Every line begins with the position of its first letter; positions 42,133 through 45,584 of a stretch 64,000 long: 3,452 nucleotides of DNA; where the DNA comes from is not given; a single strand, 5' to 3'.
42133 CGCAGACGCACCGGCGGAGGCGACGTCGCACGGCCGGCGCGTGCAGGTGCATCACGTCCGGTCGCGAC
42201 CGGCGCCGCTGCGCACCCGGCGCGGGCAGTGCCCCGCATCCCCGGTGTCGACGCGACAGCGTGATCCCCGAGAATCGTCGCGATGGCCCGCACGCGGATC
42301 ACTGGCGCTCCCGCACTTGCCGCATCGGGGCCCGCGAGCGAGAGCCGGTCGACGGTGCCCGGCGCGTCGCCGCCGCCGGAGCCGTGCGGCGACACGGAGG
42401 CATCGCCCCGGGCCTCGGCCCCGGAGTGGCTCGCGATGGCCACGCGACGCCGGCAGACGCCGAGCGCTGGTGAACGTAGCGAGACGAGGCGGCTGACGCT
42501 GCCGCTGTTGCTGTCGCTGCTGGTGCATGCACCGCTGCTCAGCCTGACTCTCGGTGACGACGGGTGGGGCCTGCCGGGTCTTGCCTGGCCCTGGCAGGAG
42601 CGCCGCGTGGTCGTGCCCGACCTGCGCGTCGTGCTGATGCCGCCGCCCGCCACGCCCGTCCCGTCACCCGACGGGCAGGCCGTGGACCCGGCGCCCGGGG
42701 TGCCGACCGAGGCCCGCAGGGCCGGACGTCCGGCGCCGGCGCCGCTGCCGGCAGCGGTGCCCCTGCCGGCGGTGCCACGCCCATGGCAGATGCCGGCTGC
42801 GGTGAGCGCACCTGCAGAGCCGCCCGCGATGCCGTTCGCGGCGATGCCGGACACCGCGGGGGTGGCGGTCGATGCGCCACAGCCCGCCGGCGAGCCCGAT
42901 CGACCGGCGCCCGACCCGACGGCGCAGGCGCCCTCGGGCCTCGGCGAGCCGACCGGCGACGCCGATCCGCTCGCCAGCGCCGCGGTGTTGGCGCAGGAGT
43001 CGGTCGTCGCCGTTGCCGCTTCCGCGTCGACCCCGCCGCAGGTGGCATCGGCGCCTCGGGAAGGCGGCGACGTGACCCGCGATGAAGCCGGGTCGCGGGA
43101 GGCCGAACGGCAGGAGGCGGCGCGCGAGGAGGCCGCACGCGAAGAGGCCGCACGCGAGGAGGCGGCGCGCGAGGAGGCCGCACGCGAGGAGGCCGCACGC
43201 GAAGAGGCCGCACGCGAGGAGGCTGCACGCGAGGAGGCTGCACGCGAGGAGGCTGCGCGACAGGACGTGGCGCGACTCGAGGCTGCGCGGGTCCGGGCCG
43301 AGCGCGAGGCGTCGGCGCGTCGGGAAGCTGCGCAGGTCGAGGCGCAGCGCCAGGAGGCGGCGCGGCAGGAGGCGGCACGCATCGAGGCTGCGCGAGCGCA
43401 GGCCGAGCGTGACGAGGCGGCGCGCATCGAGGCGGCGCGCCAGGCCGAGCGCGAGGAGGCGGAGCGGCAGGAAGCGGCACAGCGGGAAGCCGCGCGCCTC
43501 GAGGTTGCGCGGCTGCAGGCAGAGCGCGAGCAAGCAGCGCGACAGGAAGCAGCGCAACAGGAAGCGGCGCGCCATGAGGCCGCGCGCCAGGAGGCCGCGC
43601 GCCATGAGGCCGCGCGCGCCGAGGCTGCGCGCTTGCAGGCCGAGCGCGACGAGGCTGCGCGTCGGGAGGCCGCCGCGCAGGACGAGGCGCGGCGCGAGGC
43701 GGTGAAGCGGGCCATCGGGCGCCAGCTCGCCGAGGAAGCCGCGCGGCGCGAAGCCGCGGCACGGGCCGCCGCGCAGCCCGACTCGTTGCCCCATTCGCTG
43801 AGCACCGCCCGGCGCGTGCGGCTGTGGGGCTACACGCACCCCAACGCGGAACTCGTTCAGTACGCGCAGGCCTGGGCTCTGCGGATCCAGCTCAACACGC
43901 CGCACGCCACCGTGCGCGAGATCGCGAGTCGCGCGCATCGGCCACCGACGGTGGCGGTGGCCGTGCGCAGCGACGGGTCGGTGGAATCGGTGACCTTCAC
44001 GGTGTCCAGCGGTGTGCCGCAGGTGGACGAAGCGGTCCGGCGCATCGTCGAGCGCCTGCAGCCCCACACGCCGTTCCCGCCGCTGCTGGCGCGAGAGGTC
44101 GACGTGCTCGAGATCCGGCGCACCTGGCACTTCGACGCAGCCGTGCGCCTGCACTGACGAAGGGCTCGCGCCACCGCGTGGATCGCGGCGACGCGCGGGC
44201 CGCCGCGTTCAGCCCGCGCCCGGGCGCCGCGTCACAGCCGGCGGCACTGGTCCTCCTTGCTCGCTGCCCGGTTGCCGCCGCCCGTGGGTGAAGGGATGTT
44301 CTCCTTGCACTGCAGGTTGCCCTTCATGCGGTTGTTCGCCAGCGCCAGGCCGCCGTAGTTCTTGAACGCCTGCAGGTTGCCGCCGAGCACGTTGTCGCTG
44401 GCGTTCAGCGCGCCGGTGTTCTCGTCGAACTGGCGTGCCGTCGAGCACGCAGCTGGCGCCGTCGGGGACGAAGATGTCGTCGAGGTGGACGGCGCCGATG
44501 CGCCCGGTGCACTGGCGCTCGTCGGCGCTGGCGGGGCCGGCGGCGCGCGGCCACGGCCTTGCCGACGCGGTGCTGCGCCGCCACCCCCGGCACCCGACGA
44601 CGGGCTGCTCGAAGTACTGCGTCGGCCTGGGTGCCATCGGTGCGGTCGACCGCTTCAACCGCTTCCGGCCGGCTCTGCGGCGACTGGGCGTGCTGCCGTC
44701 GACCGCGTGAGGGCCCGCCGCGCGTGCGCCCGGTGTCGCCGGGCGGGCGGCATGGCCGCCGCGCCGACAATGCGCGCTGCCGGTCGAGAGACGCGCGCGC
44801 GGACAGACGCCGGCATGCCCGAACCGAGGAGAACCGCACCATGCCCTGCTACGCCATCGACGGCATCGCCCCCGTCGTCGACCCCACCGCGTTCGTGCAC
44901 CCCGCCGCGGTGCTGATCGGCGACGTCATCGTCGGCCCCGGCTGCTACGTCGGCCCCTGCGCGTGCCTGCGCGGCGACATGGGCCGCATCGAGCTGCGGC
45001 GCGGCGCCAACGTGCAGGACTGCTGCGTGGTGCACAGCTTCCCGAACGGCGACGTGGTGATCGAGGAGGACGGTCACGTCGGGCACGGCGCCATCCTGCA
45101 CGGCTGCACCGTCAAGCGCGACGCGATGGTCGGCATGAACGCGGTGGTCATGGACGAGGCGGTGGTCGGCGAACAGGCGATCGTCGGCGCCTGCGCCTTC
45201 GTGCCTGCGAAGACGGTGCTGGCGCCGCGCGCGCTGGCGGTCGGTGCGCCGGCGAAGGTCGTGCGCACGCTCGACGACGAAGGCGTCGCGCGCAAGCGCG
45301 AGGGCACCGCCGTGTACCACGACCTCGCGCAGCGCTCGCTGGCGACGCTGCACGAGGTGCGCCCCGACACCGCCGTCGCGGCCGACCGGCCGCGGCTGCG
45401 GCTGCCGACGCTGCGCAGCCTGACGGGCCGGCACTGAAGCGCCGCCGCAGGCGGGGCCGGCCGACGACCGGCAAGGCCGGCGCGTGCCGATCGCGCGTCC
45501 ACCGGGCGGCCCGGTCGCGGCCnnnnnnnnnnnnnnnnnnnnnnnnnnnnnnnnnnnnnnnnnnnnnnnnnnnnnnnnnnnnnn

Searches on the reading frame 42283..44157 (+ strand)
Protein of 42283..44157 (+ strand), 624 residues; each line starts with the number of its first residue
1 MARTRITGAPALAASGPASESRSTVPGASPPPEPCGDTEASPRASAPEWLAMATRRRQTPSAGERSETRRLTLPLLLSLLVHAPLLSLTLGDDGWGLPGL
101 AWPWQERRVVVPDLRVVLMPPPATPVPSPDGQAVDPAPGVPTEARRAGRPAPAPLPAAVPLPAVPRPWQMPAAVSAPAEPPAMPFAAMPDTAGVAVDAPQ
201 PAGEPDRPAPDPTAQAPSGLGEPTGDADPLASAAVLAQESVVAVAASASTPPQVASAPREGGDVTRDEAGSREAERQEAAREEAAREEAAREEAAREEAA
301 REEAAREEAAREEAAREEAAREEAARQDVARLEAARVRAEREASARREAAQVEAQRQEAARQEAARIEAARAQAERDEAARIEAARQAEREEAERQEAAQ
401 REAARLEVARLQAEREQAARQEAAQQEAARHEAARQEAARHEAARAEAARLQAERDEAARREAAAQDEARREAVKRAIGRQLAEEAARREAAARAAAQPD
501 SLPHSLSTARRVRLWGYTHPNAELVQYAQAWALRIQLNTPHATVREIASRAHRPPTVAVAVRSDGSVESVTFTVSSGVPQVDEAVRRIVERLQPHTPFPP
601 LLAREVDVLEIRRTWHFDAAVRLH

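Call 14: search_protein_families(library=ncbifam, proteins=[window:42283-44157:+], max_evalue=0.001)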
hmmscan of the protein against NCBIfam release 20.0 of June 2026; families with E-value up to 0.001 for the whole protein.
window:42283-44157:+ (624 aa): 3 families
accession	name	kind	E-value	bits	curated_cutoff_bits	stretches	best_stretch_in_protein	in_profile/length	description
TIGR01352.1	tonB_Cterm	subfamily_domain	4.2e-06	27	27.1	1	556-618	17-74/76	TonB family protein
TIGR02794.1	tolA_full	equivalog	1.2e-05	24.7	59.45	0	267-600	43-345/362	cell envelope integrity protein TolA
NF038052.1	histone_lik_HC2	exception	3.7e-05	24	135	0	277-401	12-135/201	histone H1-like DNA-binding protein Hc2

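Call 15: search_protein_families(library=pfam, proteins=[window:42283-44157:+], max_evalue=0.001)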
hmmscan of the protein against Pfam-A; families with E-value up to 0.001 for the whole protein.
window:42283-44157:+ (624 aa): 3 families
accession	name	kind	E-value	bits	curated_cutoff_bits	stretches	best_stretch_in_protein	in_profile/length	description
PF07382.16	HC2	-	1.1e-09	39.1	40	2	274-408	4-141/194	Histone H1-like nucleoprotein HC2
PF13103.11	TonB_2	-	1e-05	26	22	1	556-602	29-72/85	TonB C terminal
PF03544.19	TonB_C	-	0.00045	21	24.6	0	556-601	19-63/79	Gram-negative bacterial TonB protein C-terminal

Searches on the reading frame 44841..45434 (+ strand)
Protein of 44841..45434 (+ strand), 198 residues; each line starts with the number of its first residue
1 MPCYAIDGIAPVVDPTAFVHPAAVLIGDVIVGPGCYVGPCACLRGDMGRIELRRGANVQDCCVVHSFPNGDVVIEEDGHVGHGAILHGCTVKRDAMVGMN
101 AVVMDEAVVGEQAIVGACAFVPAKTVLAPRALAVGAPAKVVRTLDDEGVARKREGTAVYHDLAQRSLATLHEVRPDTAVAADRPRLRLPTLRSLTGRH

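Call 14: search_protein_families(library=ncbifam, proteins=[window:44841-45434:+], max_evalue=0.001)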
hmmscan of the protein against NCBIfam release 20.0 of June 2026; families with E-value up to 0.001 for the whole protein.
seq(198 aa): 21 families
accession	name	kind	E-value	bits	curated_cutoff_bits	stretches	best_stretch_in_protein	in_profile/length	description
TIGR02287.1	PaaY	equivalog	1.3e-84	282.7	319.6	1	3-192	1-190/192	phenylacetic acid degradation protein PaaY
NF010150.1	PRK13627.1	equivalog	4.3e-73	245.2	305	1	1-187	1-187/196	carnitine operon protein CaiE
NF050158.1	CarbAnhydGPos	equivalog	6.9e-40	136.5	250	1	5-153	4-152/172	gamma carbonic anhydrase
NF040597.1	carb_anhyd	equivalog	1.1e-14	54.5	380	1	9-136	59-194/248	carbonic anhydrase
TIGR03570.1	NeuD_NnaD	subfamily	2.9e-11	43.3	160.8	1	16-139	87-202/202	NeuD/PglB/VioB family sugar acetyltransferase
NF053794.1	beta_CO2some_M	equivalog_domain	9.1e-11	41.5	550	1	10-121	19-141/320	beta-carboxysome scaffolding protein CcmM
NF003657.0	PRK05289.1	equivalog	2.3e-06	26.9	226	0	12-41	5-34/264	acyl-ACP--UDP-N-acetylglucosamine O-acyltransferase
NF052502.1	man1P_GTase_Rv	exception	3.3e-06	26.2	440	0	54-118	263-327/352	mannose-1-phosphate guanylyltransferase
TIGR03992.1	Arch_glmU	subfamily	1.2e-05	24.4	292.1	0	69-121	246-299/393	bifunctional sugar-1-phosphate nucleotidylyltransferase/acetyltransferase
NF002060.0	PRK00892.1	subfamily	2.2e-05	23.7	207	0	87-126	112-151/345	UDP-3-O-(3-hydroxymyristoyl)glucosamine N-acyltransferase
TIGR03532.1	DapD_Ac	equivalog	2.4e-05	24.1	231.75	1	77-149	140-219/231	2,3,4,5-tetrahydropyridine-2,6-dicarboxylate N-acetyltransferase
NF053793.1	beta_CO2some_N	equivalog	7.2e-05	22.6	100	1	48-133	18-107/118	beta-carboxysome scaffolding protein CcmN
TIGR03308.1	phn_thr-fam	hypoth_equivalog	7.4e-05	22.7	201.65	1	90-160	110-178/204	phosphonate metabolim protein, transferase hexapeptide repeat family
TIGR03991.1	alt_bact_glmU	hypoth_equivalog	7.9e-05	22.1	225.3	0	50-116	181-247/394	UDP-N-acetylglucosamine diphosphorylase/glucosamine-1-phosphate N-acetyltransferase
NF041874.1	EPS_EpsC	equivalog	0.00011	21.9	150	0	89-142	114-165/168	serine O-acetyltransferase EpsC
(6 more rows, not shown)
